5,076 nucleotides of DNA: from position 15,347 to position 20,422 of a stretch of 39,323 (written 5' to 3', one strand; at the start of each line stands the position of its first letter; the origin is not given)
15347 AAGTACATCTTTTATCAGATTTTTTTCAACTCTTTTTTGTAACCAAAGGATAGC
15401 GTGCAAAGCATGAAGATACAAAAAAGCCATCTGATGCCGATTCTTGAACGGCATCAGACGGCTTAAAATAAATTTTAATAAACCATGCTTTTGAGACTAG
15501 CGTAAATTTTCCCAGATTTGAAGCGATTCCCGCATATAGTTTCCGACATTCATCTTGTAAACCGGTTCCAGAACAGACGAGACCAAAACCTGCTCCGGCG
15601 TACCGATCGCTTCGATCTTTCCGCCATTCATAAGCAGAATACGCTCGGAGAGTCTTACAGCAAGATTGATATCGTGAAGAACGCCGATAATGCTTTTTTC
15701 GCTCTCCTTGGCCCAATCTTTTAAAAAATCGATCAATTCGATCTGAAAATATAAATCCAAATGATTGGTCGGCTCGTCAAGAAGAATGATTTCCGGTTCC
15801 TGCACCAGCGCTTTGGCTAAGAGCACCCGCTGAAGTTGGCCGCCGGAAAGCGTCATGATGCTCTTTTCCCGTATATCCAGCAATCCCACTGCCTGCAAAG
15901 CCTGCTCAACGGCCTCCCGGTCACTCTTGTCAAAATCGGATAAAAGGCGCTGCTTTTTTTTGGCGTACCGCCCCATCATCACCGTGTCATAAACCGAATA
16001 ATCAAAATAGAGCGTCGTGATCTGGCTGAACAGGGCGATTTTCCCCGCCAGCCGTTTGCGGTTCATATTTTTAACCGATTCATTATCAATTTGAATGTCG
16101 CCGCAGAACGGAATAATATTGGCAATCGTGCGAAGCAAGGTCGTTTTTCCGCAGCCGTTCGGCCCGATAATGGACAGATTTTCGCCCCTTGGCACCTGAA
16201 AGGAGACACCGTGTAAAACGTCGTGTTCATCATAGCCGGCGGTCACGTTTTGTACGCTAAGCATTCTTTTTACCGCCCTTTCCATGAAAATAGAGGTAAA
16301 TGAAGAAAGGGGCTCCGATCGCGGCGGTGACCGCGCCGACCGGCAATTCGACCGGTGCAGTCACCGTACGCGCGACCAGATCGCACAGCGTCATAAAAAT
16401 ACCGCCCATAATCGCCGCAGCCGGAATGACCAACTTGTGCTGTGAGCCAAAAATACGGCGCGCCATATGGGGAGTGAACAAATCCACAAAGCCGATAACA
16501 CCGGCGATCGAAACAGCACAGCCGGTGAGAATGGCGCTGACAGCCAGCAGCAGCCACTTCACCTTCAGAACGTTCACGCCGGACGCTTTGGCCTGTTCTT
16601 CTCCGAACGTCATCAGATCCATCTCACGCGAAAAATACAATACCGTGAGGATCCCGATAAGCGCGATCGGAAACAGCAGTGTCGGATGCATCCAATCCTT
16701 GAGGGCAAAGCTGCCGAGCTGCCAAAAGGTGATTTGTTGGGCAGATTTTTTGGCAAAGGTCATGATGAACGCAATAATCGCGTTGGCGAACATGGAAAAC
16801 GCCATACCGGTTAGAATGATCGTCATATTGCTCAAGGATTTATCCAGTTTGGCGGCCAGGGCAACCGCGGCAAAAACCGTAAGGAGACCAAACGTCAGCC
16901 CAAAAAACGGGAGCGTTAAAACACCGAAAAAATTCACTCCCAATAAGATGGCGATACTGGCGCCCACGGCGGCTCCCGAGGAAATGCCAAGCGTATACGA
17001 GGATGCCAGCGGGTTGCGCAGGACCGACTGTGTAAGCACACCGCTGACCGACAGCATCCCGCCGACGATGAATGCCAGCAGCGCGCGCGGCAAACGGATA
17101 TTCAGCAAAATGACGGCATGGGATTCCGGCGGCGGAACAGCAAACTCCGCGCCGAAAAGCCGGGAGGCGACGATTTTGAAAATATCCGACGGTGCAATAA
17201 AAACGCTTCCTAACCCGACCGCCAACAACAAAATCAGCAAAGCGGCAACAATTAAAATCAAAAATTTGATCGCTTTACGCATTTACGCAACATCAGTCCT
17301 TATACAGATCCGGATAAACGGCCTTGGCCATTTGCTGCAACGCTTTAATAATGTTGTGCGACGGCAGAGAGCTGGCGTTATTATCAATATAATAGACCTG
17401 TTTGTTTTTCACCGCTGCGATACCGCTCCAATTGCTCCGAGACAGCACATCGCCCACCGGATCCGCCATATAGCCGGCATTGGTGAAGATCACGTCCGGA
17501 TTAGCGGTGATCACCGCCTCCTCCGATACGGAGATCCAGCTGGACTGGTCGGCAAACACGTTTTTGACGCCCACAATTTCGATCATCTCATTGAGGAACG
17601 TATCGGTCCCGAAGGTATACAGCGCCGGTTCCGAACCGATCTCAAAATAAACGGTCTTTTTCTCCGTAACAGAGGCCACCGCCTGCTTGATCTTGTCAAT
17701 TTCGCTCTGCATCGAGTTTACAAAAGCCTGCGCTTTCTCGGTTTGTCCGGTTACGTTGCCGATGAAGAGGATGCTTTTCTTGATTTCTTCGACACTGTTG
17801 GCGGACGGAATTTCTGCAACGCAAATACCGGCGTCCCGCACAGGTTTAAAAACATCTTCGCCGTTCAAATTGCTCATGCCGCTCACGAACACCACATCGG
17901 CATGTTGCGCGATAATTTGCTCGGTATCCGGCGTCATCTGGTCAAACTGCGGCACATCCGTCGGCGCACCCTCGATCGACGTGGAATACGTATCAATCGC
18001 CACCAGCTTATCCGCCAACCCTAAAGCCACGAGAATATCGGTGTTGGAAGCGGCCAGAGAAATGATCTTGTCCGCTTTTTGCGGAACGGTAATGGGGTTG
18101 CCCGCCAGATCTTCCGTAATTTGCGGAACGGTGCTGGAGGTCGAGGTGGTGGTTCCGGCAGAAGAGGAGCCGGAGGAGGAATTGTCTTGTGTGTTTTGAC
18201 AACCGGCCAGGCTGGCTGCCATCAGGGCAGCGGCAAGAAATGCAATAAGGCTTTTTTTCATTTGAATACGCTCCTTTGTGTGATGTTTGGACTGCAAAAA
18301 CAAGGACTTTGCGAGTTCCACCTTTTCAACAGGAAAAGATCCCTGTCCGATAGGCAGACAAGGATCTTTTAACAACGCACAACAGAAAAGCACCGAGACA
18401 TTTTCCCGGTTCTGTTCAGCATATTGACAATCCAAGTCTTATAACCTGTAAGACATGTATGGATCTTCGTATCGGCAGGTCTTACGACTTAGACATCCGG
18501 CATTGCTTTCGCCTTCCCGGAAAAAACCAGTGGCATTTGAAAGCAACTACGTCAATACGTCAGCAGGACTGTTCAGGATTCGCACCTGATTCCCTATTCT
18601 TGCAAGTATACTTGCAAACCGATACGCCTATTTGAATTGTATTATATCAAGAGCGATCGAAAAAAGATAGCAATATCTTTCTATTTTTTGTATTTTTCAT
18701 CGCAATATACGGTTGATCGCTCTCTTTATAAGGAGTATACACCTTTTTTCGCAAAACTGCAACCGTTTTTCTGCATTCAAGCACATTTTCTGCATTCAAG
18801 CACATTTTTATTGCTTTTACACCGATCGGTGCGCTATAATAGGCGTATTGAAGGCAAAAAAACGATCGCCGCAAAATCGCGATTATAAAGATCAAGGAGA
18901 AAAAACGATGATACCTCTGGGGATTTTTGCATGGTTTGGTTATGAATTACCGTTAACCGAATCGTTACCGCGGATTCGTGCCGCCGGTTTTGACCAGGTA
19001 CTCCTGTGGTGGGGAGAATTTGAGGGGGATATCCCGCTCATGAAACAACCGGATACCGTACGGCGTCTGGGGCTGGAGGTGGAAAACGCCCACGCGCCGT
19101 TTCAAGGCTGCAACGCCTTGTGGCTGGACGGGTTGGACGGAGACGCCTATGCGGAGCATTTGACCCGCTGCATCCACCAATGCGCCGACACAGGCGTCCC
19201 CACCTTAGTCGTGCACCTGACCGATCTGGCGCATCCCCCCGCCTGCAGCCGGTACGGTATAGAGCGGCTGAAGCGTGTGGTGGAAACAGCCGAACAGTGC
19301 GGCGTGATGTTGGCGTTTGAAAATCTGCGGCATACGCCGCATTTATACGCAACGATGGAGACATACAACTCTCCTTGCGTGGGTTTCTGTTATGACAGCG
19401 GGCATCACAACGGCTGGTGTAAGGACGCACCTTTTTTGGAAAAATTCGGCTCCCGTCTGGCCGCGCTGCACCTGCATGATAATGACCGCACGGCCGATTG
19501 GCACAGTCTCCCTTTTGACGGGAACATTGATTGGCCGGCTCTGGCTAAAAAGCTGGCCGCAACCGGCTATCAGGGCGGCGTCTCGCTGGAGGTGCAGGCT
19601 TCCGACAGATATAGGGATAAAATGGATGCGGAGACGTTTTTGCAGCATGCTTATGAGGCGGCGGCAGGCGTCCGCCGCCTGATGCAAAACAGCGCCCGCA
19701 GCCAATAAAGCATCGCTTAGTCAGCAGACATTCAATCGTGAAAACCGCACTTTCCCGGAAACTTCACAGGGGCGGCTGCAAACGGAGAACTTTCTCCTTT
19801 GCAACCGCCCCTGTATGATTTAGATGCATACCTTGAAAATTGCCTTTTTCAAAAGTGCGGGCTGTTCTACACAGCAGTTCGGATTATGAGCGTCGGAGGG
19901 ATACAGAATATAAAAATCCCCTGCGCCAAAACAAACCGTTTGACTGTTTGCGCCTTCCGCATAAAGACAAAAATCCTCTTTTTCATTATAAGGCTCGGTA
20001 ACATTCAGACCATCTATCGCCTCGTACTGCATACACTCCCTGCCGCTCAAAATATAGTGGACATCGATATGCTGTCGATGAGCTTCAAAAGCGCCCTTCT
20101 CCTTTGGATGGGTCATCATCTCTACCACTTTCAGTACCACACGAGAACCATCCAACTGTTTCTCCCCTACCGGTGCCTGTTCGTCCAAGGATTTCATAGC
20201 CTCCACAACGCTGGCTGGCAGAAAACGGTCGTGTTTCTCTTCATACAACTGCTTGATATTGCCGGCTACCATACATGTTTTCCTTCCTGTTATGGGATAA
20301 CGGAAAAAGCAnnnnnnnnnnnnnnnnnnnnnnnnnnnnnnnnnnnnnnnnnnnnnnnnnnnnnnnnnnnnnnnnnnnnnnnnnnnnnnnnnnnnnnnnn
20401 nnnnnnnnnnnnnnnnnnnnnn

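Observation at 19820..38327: Eleven-gene nan-like string: NanA + YhcH + ABC importer + redox enzyme coupled to non-canonical BNR propellers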

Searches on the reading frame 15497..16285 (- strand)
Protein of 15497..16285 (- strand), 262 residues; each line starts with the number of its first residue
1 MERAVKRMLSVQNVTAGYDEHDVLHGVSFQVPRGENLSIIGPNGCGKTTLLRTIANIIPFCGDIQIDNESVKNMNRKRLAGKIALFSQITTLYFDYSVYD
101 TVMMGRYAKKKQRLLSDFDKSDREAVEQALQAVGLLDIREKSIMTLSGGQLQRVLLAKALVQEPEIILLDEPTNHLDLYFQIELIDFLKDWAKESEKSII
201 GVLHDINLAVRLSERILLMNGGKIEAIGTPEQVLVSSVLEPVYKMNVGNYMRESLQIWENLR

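Call 5: search_protein_families(library=pfam, proteins=[window:15497-16285:-], max_evalue=0.01)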
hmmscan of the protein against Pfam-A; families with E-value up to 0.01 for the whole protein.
window:15497-16285:- (262 aa): 12 families
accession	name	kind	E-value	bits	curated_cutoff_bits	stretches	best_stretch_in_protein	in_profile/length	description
PF00005.33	ABC_tran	-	2.2e-33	116.2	25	1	24-174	1-137/137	ABC transporter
PF13304.12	AAA_21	-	1.1e-09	39.2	27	2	39-57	4-22/304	AAA domain, putative AbiEii toxin, Type IV TA system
PF02463.25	SMC_N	-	1.4e-05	25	40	1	38-195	28-190/220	RecF/RecN/SMC N terminal domain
PF00004.35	AAA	-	3.3e-05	24.8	21.2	1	39-93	3-38/131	ATPase family associated with various cellular activities (AAA)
PF13175.12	AAA_15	-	4.2e-05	23.8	32.1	1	39-88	28-82/374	AAA ATPase domain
PF13401.12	AAA_22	-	0.00034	21.4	27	1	37-197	8-114/130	AAA domain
PF08303.17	tRNA_lig_kinase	-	0.0014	19.2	22.7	1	43-86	8-50/168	tRNA ligase kinase domain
PF13555.12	AAA_29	-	0.0017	18.5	27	1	25-56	13-44/61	P-loop containing region of AAA domain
PF13191.12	AAA_16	-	0.0032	18.4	32.6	1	33-57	23-47/167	AAA ATPase domain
PF13173.12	AAA_14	-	0.0033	17.9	27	0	36-74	4-45/129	AAA domain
PF01637.24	ATPase_2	-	0.004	17.4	33.2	0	39-59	25-45/225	ATPase domain predominantly from Archaea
PF13476.12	AAA_23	-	0.007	17.5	27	1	38-54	23-39/201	AAA domain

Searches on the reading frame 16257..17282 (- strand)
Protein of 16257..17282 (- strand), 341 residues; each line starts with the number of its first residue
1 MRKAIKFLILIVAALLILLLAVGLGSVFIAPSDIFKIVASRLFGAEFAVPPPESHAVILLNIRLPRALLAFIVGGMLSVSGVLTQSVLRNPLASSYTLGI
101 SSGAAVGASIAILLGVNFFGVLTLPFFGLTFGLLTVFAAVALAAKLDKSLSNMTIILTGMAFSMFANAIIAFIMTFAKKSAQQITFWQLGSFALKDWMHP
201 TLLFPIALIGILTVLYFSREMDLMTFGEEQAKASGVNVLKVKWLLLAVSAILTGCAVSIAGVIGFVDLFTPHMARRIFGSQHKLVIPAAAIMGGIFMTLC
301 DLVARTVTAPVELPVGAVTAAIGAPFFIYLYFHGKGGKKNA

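Call 5: search_protein_families(library=pfam, proteins=[window:16257-17282:-], max_evalue=0.01)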
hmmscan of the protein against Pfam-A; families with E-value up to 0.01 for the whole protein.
window:16257-17282:- (341 aa): 2 families
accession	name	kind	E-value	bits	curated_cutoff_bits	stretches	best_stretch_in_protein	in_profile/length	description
PF01032.23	FecCD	-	3.7e-91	305.9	26.5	1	15-331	3-309/311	FecCD transport family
PF00950.22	ABC-3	-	3.1e-09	37.2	20.1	1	72-329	10-253/258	ABC 3 transport family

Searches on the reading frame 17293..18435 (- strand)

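Call 5: search_protein_families(library=pfam, proteins=[window:17293-18435:-], max_evalue=0.01)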
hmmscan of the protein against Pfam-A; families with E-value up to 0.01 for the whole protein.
window:17293-18435:- (380 aa): 2 families
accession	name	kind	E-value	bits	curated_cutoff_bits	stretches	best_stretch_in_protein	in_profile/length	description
PF01497.23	Peripla_BP_2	-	1.9e-38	132.6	27.5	1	124-353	1-234/235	Periplasmic binding protein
PF21827.1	New_glue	-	0.0073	16.5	31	0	59-103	1-43/94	New glue protein family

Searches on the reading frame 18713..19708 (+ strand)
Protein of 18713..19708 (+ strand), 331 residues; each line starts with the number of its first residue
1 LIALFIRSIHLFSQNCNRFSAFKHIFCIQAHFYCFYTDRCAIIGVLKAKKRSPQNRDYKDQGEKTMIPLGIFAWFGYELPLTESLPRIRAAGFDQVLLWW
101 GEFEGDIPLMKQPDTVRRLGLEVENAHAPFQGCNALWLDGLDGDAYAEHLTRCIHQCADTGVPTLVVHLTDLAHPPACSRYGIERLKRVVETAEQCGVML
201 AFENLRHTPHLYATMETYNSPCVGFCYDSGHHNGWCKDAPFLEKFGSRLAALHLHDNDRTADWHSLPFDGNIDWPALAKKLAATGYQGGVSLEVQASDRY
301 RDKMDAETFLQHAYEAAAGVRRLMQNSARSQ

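Call 5: search_protein_families(library=pfam, proteins=[window:18713-19708:+], max_evalue=0.01)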
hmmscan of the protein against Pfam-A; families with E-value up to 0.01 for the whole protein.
window:18713-19708:+ (331 aa): 1 family
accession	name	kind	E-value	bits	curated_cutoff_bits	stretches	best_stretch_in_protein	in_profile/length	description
PF01261.30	AP_endonuc_2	-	1.2e-28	100.9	31.1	1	88-304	4-243/249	Xylose isomerase-like TIM barrel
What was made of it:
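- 18908..19708 (+): Convergent gene for a xylose-isomerase-like TIM barrel protein (AP_endonuc_2). A possible accessory; the link is weak. Pfam 1.2e-28 (call 5).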

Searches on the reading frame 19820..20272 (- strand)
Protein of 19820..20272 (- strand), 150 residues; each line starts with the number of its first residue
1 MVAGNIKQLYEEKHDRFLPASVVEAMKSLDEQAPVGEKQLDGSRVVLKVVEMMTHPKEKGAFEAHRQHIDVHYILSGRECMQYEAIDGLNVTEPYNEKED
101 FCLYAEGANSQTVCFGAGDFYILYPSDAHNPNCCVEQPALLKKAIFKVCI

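Call 4: search_protein_families(library=pfam, proteins=[window:19820-20272:-], max_evalue=0.01)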
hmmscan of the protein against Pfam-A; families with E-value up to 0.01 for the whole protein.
window:19820-20272:- (150 aa): 1 family
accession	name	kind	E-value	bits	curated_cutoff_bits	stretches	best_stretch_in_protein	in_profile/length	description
PF04074.18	DUF386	-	7.1e-33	114.1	26.5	1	1-148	1-144/145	YhcH/YjgK/YiaL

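Call 6: search_protein_families(library=ncbifam, proteins=[window:19820-20272:-], max_evalue=0.01)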
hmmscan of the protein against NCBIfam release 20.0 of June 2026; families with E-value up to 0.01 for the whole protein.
window:19820-20272:- (150 aa): 3 families
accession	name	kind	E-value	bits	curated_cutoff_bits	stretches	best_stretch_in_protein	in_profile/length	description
TIGR00022.1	TIGR00022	subfamily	3.4e-28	98.3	45.5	1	2-149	2-151/155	YhcH/YjgK/YiaL family protein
NF040884.1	acetylneur_anom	equivalog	3.2e-27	95.3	160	1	1-148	1-150/155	N-acetylneuraminate anomerase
NF007571.0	PRK10202.1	equivalog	2.5e-07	30.8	146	1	21-150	22-141/149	beta-galactosidase subunit beta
